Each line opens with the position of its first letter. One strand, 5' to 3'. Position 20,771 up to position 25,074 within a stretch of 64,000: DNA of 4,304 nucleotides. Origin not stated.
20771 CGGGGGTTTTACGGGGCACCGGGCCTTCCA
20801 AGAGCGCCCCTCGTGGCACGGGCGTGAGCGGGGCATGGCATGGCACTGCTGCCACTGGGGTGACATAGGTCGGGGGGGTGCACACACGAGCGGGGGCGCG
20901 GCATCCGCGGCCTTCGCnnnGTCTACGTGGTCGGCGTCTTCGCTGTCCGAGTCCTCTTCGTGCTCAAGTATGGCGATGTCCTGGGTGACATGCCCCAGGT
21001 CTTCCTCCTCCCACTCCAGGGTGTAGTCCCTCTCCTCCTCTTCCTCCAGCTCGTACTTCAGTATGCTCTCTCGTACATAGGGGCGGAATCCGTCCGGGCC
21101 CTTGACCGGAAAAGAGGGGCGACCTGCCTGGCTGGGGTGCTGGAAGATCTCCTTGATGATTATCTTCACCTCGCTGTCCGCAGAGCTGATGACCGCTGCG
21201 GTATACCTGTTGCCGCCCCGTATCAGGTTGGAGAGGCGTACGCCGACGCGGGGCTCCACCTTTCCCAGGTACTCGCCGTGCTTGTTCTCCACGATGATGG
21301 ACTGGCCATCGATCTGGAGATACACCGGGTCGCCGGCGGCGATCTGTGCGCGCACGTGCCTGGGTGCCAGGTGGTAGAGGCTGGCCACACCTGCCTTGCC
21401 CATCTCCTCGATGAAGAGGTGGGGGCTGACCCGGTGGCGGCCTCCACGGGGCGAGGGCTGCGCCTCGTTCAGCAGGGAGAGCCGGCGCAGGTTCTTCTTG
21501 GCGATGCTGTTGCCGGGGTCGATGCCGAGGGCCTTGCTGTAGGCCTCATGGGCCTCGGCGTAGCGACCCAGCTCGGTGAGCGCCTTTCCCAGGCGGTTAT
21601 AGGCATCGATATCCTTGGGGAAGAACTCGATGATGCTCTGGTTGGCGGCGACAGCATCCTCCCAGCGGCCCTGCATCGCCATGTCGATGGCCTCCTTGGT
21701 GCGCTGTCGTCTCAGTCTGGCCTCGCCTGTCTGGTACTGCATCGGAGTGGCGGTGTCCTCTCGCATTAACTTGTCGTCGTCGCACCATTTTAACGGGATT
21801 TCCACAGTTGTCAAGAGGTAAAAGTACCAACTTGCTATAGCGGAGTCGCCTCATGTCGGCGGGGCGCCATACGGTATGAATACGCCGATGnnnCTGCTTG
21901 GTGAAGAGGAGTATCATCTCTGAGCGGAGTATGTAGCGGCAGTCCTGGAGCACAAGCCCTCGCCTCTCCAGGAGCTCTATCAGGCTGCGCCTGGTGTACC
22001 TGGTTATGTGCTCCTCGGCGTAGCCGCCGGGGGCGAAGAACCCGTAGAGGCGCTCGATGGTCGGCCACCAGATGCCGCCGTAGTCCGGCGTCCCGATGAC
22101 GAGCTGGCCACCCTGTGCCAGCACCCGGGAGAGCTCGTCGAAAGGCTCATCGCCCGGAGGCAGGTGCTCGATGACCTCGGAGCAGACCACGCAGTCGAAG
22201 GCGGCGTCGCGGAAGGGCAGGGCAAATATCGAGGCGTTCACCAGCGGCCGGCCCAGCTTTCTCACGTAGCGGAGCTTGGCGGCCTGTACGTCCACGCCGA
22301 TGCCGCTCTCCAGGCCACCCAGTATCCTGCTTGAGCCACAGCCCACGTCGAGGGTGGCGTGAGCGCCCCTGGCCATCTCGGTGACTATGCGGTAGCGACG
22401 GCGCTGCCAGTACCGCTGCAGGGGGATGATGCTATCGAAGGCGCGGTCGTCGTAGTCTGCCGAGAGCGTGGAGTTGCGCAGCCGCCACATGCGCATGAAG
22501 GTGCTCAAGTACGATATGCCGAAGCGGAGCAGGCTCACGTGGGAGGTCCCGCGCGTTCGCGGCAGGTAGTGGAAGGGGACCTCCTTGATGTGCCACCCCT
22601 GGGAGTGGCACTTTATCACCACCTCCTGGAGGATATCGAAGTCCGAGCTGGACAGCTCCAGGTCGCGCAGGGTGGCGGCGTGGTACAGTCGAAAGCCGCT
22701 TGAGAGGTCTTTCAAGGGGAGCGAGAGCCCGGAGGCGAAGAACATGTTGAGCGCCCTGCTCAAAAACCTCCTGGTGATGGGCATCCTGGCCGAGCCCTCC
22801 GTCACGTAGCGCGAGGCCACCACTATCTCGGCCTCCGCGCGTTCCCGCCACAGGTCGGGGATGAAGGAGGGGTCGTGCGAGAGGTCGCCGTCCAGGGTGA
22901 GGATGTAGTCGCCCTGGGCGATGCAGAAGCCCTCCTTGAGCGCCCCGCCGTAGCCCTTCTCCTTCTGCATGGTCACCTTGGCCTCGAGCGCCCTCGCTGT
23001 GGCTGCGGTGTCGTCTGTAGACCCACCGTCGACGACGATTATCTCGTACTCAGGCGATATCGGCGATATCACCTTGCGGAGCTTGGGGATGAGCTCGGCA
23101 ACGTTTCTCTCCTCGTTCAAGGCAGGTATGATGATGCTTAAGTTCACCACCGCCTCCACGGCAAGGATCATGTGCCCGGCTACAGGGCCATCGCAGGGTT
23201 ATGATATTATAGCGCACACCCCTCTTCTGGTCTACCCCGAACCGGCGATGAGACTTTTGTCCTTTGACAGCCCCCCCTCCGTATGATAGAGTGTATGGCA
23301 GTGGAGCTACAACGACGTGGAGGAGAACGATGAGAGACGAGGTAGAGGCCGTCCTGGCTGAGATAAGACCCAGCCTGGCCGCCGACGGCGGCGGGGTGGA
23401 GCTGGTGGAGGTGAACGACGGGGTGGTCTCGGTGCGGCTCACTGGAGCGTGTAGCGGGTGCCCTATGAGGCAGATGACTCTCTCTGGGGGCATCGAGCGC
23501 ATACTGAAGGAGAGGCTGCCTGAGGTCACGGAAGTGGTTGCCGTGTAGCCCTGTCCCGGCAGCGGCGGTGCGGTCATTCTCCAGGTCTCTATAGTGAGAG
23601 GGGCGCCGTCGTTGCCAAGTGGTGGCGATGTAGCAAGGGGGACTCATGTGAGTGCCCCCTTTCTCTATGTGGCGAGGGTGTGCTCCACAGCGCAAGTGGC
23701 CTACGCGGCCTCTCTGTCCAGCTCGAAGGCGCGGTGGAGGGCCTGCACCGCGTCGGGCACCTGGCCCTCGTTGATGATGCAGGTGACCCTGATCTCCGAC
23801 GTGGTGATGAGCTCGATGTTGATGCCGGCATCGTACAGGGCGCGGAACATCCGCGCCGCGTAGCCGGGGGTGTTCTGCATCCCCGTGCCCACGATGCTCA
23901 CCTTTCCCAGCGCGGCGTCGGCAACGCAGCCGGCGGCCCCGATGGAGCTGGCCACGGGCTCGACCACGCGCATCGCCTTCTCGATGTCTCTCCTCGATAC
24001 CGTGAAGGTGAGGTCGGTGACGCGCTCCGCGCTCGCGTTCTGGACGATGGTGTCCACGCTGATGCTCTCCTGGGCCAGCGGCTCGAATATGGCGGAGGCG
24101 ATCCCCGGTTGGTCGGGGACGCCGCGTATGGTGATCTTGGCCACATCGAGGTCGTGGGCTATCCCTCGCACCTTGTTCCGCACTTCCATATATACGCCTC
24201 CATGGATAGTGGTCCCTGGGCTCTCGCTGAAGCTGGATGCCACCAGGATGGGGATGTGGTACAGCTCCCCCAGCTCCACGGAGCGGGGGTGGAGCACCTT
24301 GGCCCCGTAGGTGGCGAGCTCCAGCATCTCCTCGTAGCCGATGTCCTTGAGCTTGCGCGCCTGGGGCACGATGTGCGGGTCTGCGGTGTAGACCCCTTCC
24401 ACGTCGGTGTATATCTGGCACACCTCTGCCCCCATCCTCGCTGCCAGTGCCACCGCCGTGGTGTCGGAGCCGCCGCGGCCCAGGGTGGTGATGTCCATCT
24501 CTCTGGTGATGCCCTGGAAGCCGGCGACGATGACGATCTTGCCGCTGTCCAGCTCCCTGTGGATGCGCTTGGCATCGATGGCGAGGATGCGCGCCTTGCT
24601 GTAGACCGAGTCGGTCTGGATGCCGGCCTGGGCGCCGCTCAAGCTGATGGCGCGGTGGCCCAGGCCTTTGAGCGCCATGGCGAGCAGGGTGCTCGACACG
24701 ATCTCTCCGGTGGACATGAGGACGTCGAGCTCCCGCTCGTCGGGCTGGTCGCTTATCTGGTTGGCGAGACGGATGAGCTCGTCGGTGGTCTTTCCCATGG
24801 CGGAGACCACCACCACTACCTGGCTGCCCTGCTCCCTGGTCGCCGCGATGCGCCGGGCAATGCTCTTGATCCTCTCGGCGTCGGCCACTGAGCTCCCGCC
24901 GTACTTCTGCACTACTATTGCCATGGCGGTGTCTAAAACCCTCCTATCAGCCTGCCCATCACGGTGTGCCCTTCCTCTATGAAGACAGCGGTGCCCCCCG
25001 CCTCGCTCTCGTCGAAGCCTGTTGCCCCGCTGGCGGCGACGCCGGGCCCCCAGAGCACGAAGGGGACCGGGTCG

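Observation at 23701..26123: ApgM-type cofactor-independent phosphoglycerate-mutase homolog translationally coupled to aspartate kinase: candidate non-orthologous homoserine kinase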

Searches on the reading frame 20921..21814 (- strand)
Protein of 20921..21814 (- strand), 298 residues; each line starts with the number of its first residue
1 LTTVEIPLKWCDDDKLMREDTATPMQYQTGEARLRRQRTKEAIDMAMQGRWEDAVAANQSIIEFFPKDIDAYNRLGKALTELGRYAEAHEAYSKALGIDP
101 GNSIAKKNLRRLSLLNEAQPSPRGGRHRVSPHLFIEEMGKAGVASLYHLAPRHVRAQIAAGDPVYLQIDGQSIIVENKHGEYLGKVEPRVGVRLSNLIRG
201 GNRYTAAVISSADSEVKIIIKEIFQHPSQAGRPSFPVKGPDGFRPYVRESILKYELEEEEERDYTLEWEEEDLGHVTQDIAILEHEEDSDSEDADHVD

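Call 22: search_protein_families(library=pfam, proteins=[window:20921-21814:-])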
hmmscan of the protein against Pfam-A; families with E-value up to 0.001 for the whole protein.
window:20921-21814:- (298 aa): 11 families
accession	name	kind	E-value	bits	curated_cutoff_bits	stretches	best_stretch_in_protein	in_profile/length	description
PF00515.34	TPR_1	-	1.9e-10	40.5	27.8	1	70-102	2-34/34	Tetratricopeptide repeat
PF07719.23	TPR_2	-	2.7e-09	36.9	27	1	70-102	2-34/34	Tetratricopeptide repeat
PF13414.12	TPR_11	-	4.2e-08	33.2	26.8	1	76-101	1-26/42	TPR repeat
PF13432.12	TPR_16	-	6.4e-07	30.1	32.7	1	48-102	10-64/65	Tetratricopeptide repeat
PF13181.12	TPR_8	-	7.8e-07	29.2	25.7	1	70-101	2-33/34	Tetratricopeptide repeat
PF14559.12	TPR_19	-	8e-07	29.7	25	1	47-103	3-59/68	Tetratricopeptide repeat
PF13428.12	TPR_14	-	7e-06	26.7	23.5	0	70-106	2-38/44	Tetratricopeptide repeat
PF13431.12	TPR_17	-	9.3e-06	26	24.4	1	61-90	5-34/34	Tetratricopeptide repeat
PF13424.12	TPR_12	-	6.7e-05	23.4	30.1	1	47-98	15-74/77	Tetratricopeptide repeat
PF03704.23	BTAD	-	0.00051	20.9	22.1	1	44-104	71-138/146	Bacterial transcriptional activator domain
PF13374.12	TPR_10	-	0.00055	20.3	27.5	0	70-96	3-29/42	Tetratricopeptide repeat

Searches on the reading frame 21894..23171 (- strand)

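Call 22: search_protein_families(library=pfam, proteins=[window:21894-23171:-])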
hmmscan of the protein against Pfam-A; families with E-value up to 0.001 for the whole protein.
window:21894-23171:- (426 aa): 8 families
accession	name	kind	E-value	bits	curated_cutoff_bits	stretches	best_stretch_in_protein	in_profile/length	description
PF00535.33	Glycos_transf_2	-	1.9e-24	86.9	23.3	1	12-161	1-157/168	Glycosyl transferase family 2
PF08241.18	Methyltransf_11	-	7e-16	59.1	21.2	1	274-359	1-95/95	Methyltransferase domain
PF13489.12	Methyltransf_23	-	6.3e-11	42.7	27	1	271-408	24-161/164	Methyltransferase domain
PF13649.12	Methyltransf_25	-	1.1e-10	42.5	27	1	274-355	2-97/97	Methyltransferase domain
PF13847.12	Methyltransf_31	-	1.6e-08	34.8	27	1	271-363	5-113/145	Methyltransferase domain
PF08242.18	Methyltransf_12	-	4.7e-07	30.9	30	1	274-357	1-98/98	Methyltransferase domain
PF10111.15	Glyco_tranf_2_2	-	4.8e-05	23.4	27.3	1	12-96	1-91/276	Glycosyltransferase like family 2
PF01209.24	Ubie_methyltran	-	0.00023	21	20.1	0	293-359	78-151/233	ubiE/COQ5 methyltransferase family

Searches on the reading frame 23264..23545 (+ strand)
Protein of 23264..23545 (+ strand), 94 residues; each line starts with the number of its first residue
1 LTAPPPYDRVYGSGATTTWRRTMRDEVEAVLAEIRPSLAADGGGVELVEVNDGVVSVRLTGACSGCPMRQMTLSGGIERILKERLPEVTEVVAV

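Call 22: search_protein_families(library=pfam, proteins=[window:23264-23545:+])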
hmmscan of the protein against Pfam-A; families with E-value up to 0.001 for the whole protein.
window:23264-23545:+ (94 aa): 1 family
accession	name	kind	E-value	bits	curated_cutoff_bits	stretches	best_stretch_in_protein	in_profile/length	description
PF01106.22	NifU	-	1e-28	99.7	27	1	27-92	1-67/67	NifU-like domain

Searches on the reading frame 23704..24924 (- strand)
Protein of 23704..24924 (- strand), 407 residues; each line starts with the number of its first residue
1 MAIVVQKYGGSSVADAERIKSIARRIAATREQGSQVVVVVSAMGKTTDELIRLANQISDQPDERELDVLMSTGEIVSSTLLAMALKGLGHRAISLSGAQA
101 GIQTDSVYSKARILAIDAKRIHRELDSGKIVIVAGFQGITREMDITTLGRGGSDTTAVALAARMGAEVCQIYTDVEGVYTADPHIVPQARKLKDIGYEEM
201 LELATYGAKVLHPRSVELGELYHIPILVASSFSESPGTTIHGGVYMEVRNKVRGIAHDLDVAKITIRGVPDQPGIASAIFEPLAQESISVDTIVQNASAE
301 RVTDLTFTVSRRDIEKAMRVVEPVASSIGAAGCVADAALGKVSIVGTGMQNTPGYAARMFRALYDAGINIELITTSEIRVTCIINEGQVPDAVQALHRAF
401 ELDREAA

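Call 5: search_protein_families(library=pfam, proteins=[window:23704-24924:-])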
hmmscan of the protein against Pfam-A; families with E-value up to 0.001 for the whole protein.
seq(407 aa): 4 families
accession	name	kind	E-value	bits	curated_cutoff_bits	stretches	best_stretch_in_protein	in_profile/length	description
PF00696.33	AA_kinase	-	5.6e-56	190.3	24.9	1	3-230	2-234/234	Amino acid kinase family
PF22468.2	ACT_9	-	3.6e-36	123.2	27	2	342-400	1-61/61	ACT domain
PF13840.12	ACT_7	-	4.6e-20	71.7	27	1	340-398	7-65/65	ACT domain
PF01842.31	ACT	-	7.2e-19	67.7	27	2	266-321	3-61/66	ACT domain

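Call 6: search_protein_families(library=ncbifam, proteins=[window:23704-24924:-])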
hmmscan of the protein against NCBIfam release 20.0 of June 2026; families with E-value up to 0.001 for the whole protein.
seq(407 aa): 32 families (the best 25 are shown)
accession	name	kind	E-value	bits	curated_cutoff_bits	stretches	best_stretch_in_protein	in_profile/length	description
NF005155.0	PRK06635.1-4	equivalog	1.1e-174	581.2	346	1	1-405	1-406/407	aspartate kinase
NF005656.0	PRK07431.1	equivalog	1e-161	539.5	657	1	1-405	1-414/587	aspartate kinase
NF005154.0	PRK06635.1-2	equivalog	3.5e-155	517.3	376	1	2-404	3-406/407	aspartate kinase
NF005153.0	PRK06635.1-1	equivalog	7.5e-154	512.8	585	1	1-405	1-410/421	aspartate kinase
NF005156.0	PRK06635.1-5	equivalog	6e-147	489.7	594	1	1-405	1-405/411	aspartate kinase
TIGR00657.1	asp_kinases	subfamily_domain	6.6e-132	440.7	208.7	2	63-401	103-441/442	aspartate kinase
TIGR00656.1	asp_kin_monofn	equivalog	1.9e-128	428.9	402.25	1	1-402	1-406/407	aspartate kinase, monofunctional class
NF006068.0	PRK08210.1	equivalog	1.8e-110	369.9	474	1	1-404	1-404/405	aspartate kinase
NF005161.0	PRK06635.2-5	equivalog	2.7e-108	362.4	586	1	3-402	5-402/402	aspartate kinase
NF006459.0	PRK08841.1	equivalog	2.4e-96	323.1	535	1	1-405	3-383/395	aspartate kinase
NF004938.0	PRK06291.1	equivalog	1e-89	301.4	528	2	64-405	120-466/468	aspartate kinase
NF005157.0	PRK06635.2-1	equivalog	8.8e-79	265.2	832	1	4-401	5-400/401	aspartate kinase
NF005158.0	PRK06635.2-2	equivalog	1.2e-77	261.5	717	1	1-400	1-398/401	aspartate kinase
NF006959.0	PRK09436.1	equivalog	3.6e-74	250.2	726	2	64-400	117-459/819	bifunctional aspartate kinase/homoserine dehydrogenase I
NF006570.0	PRK09084.1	equivalog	2.1e-64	218.3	455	2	63-400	109-448/452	lysine-sensitive aspartokinase 3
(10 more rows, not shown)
